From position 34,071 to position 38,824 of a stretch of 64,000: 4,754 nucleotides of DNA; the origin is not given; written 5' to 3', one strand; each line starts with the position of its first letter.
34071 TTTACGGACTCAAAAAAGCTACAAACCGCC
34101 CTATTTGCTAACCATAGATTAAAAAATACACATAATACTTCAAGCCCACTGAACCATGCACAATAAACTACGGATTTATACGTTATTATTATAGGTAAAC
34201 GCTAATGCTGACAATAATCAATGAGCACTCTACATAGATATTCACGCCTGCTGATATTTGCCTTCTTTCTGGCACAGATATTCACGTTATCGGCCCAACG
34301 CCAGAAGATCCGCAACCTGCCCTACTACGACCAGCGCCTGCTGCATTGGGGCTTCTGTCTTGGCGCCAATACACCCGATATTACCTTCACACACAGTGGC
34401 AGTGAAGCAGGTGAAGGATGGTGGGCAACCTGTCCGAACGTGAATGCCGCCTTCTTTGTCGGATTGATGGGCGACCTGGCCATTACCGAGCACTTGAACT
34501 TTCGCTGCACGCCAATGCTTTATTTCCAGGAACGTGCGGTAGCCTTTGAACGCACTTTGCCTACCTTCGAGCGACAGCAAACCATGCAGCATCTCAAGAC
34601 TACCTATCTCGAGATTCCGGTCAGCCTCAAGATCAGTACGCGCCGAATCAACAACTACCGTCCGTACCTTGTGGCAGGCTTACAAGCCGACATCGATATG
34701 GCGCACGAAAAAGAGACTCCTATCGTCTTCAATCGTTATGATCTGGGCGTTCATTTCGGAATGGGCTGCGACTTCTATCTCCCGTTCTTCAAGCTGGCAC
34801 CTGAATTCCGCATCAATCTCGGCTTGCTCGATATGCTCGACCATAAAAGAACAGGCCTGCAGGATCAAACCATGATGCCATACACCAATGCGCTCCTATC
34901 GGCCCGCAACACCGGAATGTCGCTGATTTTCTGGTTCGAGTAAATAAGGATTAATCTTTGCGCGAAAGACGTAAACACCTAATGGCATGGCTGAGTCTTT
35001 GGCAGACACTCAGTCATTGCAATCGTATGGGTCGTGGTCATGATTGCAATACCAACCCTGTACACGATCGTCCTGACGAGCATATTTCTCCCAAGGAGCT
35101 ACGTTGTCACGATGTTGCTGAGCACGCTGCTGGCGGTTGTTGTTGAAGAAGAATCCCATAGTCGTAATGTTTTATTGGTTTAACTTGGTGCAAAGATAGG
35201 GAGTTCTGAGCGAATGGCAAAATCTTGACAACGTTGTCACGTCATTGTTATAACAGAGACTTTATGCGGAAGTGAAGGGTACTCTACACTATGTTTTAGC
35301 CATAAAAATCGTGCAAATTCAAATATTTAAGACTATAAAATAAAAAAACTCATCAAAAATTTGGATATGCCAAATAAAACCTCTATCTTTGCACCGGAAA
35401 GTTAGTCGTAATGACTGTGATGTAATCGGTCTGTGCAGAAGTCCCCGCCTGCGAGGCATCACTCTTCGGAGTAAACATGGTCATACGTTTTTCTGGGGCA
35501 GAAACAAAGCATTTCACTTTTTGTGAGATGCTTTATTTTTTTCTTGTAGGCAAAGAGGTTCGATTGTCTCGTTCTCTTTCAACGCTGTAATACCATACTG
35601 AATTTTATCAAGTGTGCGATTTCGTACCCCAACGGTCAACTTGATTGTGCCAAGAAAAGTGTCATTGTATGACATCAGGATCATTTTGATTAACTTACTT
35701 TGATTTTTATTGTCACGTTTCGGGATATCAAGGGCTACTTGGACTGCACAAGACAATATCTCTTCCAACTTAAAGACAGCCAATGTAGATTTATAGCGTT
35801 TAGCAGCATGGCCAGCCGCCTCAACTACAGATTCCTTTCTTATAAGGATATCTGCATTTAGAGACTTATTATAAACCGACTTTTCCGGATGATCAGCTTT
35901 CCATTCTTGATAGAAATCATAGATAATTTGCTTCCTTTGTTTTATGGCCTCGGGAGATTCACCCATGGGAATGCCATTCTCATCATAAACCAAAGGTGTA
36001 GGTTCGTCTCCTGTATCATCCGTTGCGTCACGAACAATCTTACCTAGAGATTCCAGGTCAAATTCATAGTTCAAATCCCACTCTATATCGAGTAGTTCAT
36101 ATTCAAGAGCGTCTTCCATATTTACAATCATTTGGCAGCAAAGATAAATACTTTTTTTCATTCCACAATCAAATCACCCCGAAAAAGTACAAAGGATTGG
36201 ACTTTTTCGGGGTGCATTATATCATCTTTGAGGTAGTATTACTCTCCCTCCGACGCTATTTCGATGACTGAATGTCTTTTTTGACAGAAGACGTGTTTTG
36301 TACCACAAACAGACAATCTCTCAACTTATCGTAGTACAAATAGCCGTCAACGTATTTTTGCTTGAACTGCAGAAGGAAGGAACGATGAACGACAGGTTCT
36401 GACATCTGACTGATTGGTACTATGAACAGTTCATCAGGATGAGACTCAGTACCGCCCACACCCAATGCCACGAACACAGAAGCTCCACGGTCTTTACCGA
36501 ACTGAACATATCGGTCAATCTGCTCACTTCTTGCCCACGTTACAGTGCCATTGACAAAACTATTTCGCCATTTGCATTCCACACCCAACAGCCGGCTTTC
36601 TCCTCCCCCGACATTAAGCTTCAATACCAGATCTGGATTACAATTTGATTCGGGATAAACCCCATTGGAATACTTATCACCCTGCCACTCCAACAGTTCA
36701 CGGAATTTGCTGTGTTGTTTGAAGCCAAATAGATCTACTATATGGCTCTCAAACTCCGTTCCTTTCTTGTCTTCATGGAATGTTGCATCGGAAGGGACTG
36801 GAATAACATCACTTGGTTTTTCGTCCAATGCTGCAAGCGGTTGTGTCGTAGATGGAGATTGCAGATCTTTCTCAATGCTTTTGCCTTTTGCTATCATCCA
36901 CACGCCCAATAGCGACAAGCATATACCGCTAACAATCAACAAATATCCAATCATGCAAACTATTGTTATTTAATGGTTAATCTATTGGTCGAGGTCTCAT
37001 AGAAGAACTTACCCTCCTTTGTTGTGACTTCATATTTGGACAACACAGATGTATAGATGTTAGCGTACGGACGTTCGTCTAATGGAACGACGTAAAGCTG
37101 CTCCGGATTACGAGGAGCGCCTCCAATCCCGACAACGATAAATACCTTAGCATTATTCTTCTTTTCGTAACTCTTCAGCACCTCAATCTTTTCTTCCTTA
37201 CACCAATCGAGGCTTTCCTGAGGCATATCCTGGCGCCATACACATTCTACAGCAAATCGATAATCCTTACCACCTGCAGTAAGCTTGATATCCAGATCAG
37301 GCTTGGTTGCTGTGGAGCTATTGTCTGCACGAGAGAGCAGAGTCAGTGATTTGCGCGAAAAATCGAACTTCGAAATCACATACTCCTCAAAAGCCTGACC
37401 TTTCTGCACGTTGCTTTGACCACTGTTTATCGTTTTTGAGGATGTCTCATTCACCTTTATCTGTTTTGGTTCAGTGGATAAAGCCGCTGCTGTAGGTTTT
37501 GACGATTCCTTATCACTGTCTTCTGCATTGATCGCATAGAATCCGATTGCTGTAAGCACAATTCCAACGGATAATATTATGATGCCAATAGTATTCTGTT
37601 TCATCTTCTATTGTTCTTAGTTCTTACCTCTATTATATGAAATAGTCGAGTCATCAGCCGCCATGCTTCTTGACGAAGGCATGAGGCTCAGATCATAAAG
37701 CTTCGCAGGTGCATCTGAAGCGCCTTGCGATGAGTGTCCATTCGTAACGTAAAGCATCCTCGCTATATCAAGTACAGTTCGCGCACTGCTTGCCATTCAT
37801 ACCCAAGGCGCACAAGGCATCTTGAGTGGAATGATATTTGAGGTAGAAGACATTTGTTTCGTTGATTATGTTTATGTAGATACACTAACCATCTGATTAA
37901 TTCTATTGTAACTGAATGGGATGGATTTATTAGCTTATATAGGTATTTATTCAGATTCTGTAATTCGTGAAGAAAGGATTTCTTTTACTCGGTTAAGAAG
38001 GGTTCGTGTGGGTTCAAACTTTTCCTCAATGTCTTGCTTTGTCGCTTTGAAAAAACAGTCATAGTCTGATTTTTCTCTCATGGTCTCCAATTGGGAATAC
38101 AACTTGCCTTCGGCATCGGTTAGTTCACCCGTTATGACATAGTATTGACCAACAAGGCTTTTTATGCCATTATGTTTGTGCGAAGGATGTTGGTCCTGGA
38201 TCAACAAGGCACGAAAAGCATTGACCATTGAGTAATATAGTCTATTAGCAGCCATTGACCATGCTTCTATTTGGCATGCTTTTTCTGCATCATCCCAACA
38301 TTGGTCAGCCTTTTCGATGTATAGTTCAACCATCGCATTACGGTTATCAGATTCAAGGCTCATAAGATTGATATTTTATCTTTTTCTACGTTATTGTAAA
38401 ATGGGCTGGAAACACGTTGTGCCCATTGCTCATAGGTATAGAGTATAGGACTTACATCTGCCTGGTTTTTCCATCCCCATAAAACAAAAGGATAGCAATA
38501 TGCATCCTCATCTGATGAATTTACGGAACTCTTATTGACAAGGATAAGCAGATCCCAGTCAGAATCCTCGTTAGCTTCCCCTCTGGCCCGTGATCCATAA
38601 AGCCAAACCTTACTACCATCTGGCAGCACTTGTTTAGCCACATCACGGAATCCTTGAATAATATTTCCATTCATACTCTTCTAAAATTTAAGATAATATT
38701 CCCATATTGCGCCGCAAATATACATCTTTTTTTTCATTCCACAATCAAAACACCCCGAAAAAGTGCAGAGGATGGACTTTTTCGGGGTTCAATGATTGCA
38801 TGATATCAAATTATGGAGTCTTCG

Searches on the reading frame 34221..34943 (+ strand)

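Call 58: search_protein_families(library=pfam, proteins=[window:34221-34943:+], max_evalue=0.001)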
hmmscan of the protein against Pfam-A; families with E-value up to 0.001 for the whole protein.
window:34221-34943:+ (240 aa): 1 family
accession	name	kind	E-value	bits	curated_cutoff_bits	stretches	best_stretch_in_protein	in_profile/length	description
PF13568.12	OMP_b-brl_2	-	9.9e-20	71.8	27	1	31-206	6-174/175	Outer membrane protein beta-barrel domain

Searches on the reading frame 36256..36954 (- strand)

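Call 3: search_protein_families(library=pfam, proteins=[window:36256-36954:-], max_evalue=0.1)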
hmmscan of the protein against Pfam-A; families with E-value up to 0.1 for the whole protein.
window:36256-36954:- (232 aa): 0 families

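Call 86: search_protein_families(library=padloc, proteins=[window:36256-36954:-], max_evalue=0.01)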
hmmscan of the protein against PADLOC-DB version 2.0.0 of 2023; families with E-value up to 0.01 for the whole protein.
window:36256-36954:- (232 aa): 1 family
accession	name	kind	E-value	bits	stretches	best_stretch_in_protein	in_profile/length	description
PDLC04458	PDC-M15A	-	0.0032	15.3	1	97-175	81-157/243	-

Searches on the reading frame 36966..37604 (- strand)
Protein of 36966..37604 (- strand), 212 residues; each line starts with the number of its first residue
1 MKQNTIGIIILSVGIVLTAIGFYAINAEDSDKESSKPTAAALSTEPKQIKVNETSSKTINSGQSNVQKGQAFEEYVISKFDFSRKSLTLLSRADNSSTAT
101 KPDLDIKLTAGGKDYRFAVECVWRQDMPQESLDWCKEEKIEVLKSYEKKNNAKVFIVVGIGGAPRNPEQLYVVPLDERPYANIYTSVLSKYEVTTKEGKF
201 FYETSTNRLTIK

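Call 3: search_protein_families(library=pfam, proteins=[window:36966-37604:-], max_evalue=0.1)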
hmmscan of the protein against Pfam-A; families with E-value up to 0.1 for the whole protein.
window:36966-37604:- (212 aa): 2 families
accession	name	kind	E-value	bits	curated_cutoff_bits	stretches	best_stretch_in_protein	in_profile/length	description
PF10177.14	DUF2371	-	0.068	13.9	22.9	0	5-48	45-72/143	Uncharacterised conserved protein (DUF2371)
PF18533.6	DUF5622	-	0.099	13.2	25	0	139-179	18-57/66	Domain of unknown function (DUF5622)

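Call 86: search_protein_families(library=padloc, proteins=[window:36966-37604:-], max_evalue=0.01)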
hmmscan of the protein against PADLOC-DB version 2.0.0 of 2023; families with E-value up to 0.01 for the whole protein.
window:36966-37604:- (212 aa): 0 families

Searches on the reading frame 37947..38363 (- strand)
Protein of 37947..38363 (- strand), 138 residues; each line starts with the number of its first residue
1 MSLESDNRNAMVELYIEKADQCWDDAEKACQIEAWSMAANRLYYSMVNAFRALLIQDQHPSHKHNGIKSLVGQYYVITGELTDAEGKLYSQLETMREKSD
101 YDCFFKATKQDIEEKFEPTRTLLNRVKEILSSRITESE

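Call 3: search_protein_families(library=pfam, proteins=[window:37947-38363:-], max_evalue=0.1)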
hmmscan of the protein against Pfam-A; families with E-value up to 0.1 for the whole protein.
window:37947-38363:- (138 aa): 2 families
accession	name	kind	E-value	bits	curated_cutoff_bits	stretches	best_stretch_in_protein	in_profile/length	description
PF05168.19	HEPN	-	7.9e-14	52.3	22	1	12-128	1-116/117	HEPN domain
PF14175.11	YaaC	-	0.019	14.9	27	1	9-60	34-82/307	YaaC-like Protein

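Call 86: search_protein_families(library=padloc, proteins=[window:37947-38363:-], max_evalue=0.01)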
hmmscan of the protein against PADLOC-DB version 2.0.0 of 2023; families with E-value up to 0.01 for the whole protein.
window:37947-38363:- (138 aa): 0 families

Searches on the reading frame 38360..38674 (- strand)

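Call 3: search_protein_families(library=pfam, proteins=[window:38360-38674:-], max_evalue=0.1)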
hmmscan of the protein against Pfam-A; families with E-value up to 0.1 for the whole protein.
window:38360-38674:- (104 aa): 3 families
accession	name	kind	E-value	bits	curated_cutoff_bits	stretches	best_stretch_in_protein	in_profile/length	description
PF01909.29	NTP_transf_2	-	2.3e-09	38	21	1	9-51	4-45/93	Nucleotidyltransferase domain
PF18765.7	Polbeta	-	6.7e-08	33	26.9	1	21-52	14-43/93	Polymerase beta, Nucleotidyltransferase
PF22600.2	MTPAP-like_central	-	0.0055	17.2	27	1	8-56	28-75/139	Poly(A) RNA polymerase, mitochondrial-like, central palm domain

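Call 86: search_protein_families(library=padloc, proteins=[window:38360-38674:-], max_evalue=0.01)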
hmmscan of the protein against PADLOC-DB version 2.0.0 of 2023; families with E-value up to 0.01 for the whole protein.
window:38360-38674:- (104 aa): 8 families
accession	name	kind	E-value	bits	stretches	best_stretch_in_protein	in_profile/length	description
PDLC04903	PDC-S09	-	2e-14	51.8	1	21-102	27-107/108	-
PDLC04907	PDC-S09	-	2.6e-08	32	1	19-52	26-59/114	-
PDLC04904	PDC-S09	-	1.8e-06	26.1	1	22-49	27-54/104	-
PDLC04368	PDC-M05A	-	3.2e-06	25.1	1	24-97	111-181/201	-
PDLC04902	PDC-S09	-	7.9e-06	24.1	1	22-50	23-51/97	-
PDLC04906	PDC-S09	-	4.5e-05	21.8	1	22-51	26-55/98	-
PDLC04369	PDC-M05A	-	0.0024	15.5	1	24-50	107-133/201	-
PDLC04778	PDC-M70A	-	0.0042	14.4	1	10-48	37-75/355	-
